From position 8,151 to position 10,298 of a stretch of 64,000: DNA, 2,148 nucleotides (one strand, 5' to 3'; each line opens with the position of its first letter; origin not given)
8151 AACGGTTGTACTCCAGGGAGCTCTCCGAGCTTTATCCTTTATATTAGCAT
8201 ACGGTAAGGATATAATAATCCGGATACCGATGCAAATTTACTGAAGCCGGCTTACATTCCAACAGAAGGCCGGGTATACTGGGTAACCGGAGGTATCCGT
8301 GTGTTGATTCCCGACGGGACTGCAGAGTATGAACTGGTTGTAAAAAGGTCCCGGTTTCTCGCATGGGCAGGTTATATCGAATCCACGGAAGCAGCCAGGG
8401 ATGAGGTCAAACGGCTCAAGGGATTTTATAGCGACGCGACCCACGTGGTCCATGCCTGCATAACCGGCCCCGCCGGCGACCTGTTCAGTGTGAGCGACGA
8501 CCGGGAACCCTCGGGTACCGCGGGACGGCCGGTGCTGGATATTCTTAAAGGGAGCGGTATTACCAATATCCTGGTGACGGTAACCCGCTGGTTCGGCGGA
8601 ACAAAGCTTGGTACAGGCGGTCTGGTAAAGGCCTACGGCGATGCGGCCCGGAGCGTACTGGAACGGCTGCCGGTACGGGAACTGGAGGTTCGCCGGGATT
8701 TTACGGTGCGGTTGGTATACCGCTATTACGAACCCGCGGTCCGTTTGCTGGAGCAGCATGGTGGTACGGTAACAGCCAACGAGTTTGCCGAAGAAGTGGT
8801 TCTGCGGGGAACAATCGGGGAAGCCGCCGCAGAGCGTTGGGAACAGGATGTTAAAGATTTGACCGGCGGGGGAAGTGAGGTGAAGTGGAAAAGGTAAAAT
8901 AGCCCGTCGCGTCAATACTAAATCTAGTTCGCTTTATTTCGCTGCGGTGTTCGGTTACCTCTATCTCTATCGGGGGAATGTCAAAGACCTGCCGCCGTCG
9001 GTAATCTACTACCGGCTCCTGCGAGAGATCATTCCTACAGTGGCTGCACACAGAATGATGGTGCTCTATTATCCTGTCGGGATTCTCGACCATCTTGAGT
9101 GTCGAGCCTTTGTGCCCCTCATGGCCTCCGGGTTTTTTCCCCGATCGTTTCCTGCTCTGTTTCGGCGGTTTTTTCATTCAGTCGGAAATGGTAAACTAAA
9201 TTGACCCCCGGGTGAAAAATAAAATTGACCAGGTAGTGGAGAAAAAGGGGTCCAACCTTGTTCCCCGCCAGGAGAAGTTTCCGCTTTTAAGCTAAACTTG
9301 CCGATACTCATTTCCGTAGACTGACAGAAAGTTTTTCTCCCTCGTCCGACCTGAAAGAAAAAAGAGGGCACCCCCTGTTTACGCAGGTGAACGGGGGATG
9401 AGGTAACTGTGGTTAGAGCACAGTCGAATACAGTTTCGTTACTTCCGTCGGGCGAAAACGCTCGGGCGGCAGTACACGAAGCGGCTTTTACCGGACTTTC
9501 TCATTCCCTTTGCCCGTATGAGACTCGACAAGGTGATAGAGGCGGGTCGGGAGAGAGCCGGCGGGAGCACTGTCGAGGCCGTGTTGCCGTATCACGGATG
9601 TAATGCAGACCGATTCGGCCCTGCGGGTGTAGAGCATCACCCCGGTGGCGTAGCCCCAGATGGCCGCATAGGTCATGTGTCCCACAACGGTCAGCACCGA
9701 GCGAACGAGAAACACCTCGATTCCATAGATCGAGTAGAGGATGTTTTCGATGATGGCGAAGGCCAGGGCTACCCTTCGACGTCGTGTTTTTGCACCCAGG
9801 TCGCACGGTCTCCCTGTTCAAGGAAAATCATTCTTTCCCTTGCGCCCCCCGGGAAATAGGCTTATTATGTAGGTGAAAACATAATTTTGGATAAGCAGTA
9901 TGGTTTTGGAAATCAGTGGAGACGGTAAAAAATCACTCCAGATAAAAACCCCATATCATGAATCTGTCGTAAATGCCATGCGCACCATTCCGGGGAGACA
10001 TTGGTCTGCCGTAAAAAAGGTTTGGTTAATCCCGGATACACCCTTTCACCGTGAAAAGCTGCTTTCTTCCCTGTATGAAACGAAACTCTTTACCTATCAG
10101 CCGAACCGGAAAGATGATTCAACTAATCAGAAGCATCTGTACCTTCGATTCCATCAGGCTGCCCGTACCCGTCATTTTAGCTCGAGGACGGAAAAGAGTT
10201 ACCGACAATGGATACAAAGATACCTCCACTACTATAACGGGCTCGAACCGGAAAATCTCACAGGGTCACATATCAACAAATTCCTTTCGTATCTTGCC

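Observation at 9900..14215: Complete 'reverse' integron: intI co-oriented with attI and four cassettes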

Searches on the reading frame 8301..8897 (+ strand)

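Call 85: search_protein_families(library=pfam, proteins=[window:8301-8897:+], max_evalue=0.1)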
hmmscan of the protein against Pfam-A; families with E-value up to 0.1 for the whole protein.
window:8301-8897:+ (198 aa): 2 families
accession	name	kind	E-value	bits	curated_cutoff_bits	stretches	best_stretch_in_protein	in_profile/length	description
PF01205.25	UPF0029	-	2.8e-31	108.1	27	1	15-120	1-107/107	Uncharacterized protein family UPF0029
PF09186.17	DUF1949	-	4.7e-05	23.6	23.7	1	148-190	13-55/56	Domain of unknown function (DUF1949)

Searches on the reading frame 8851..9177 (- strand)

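Call 3: search_protein_families(library=pfam, proteins=[window:8851-9177:-], max_evalue=0.01)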
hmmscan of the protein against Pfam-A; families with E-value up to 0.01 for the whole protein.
window:8851-9177:- (108 aa): 1 family
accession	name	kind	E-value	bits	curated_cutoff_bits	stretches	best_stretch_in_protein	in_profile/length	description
PF13005.12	zf-IS66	-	1.3e-06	29.1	27.3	1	43-82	3-40/46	zinc-finger binding domain of transposase IS66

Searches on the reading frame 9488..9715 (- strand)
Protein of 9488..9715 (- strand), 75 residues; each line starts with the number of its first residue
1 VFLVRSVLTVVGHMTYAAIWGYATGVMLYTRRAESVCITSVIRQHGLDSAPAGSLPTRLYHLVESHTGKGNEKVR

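Call 85: search_protein_families(library=pfam, proteins=[window:9488-9715:-], max_evalue=0.1)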
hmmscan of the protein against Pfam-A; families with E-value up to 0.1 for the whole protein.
window:9488-9715:- (75 aa): 1 family
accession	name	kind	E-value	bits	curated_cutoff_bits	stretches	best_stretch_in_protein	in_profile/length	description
PF13367.11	PrsW-protease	-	7.1e-06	26.1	23.5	1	1-34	117-150/196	PrsW family intramembrane metalloprotease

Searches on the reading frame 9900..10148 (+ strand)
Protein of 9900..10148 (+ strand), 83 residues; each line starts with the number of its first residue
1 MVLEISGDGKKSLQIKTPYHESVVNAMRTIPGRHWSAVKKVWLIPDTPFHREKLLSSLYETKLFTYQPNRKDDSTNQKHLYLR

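Call 55: search_protein_families(library=phrogs, proteins=[window:9900-10148:+], max_evalue=0.01)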
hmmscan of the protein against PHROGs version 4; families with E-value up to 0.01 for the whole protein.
window:9900-10148:+ (83 aa): 0 families

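Call 85: search_protein_families(library=pfam, proteins=[window:9900-10148:+], max_evalue=0.1)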
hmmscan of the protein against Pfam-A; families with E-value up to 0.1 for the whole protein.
window:9900-10148:+ (83 aa): 1 family
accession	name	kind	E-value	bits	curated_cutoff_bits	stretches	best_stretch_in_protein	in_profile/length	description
PF07443.18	HARP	-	0.0017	18.3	25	1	14-42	2-30/55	HepA-related protein (HARP)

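Call 88: search_protein_families(library=pfam, alignment_id=A5, max_evalue=0.1)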
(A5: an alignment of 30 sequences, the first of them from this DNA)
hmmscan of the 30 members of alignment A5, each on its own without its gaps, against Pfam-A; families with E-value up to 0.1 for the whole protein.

A. member 1, seq(77 aa): 1 family
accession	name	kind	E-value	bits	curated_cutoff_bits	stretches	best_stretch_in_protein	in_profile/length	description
PF07443.18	HARP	-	0.0014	18.5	25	1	14-42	2-30/55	HepA-related protein (HARP)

B. families by the number of members that match (of 30 scanned): 6 families
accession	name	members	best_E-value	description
PF07443.18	HARP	25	4.1e-06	HepA-related protein (HARP)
PF18974.5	DUF5710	11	0.00048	Domain of unknown function (DUF5710)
PF00787.29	PX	1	0.058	PX domain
PF20014.4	GAP1-M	1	0.078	GTPase-associated protein 1, middle domain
PF19647.4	DUF6150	1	0.093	Family of unknown function (DUF6150)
PF06300.18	Tsp45I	1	0.1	Tsp45I type II restriction enzyme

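Call 89: search_solved_structures(query=A5, max_evalue=10, show_alignments=2)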
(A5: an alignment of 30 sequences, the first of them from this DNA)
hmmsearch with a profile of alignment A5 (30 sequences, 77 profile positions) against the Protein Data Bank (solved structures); distinct sequences matched with E-value up to 10: 16.
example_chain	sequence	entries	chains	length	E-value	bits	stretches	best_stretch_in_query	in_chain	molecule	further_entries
4o66_A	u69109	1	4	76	0.00035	23.1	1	11-43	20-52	SWI/SNF-related matrix-associated actin-dependent regulator of chromatin subfamily A-like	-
9d01_A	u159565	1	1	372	0.001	21.7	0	28-53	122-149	a-iTHR-201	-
2e5o_A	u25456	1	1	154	0.32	13.7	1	11-37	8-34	Activating signal cointegrator 1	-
2hbj_A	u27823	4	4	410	0.42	13.3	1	19-66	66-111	Exosome complex exonuclease RRP6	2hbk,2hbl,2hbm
5c0y_A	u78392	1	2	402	0.48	13.1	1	19-66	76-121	Exosome complex exonuclease RRP6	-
9kyk_A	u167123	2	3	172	0.58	12.8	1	12-37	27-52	Activating signal cointegrator 1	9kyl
8yxw_A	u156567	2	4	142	0.63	12.7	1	13-37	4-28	Activating signal cointegrator 1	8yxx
8yew_A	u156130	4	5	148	0.69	12.6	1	13-37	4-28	Activating signal cointegrator 1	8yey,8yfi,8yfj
5k36_J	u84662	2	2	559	0.78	12.4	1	19-65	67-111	Exosome complex exonuclease RRP6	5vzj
4oo1_J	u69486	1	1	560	0.78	12.4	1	19-65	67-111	Exosome complex exonuclease RRP6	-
6ky1_A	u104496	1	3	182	0.9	12.2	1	14-54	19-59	Glutathione-specific gamma-glutamylcyclotransferase 2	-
6k95_A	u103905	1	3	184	0.9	12.2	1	14-54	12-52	Glutathione-specific gamma-glutamylcyclotransferase 2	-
6ky0_A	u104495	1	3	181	0.9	12.2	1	14-54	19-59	Glutathione-specific gamma-glutamylcyclotransferase 2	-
5c0w_K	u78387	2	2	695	1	12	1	19-66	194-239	Exosome complex exonuclease RRP6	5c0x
6fsz_KK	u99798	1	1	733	1.1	11.9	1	19-66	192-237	Exosome complex exonuclease RRP6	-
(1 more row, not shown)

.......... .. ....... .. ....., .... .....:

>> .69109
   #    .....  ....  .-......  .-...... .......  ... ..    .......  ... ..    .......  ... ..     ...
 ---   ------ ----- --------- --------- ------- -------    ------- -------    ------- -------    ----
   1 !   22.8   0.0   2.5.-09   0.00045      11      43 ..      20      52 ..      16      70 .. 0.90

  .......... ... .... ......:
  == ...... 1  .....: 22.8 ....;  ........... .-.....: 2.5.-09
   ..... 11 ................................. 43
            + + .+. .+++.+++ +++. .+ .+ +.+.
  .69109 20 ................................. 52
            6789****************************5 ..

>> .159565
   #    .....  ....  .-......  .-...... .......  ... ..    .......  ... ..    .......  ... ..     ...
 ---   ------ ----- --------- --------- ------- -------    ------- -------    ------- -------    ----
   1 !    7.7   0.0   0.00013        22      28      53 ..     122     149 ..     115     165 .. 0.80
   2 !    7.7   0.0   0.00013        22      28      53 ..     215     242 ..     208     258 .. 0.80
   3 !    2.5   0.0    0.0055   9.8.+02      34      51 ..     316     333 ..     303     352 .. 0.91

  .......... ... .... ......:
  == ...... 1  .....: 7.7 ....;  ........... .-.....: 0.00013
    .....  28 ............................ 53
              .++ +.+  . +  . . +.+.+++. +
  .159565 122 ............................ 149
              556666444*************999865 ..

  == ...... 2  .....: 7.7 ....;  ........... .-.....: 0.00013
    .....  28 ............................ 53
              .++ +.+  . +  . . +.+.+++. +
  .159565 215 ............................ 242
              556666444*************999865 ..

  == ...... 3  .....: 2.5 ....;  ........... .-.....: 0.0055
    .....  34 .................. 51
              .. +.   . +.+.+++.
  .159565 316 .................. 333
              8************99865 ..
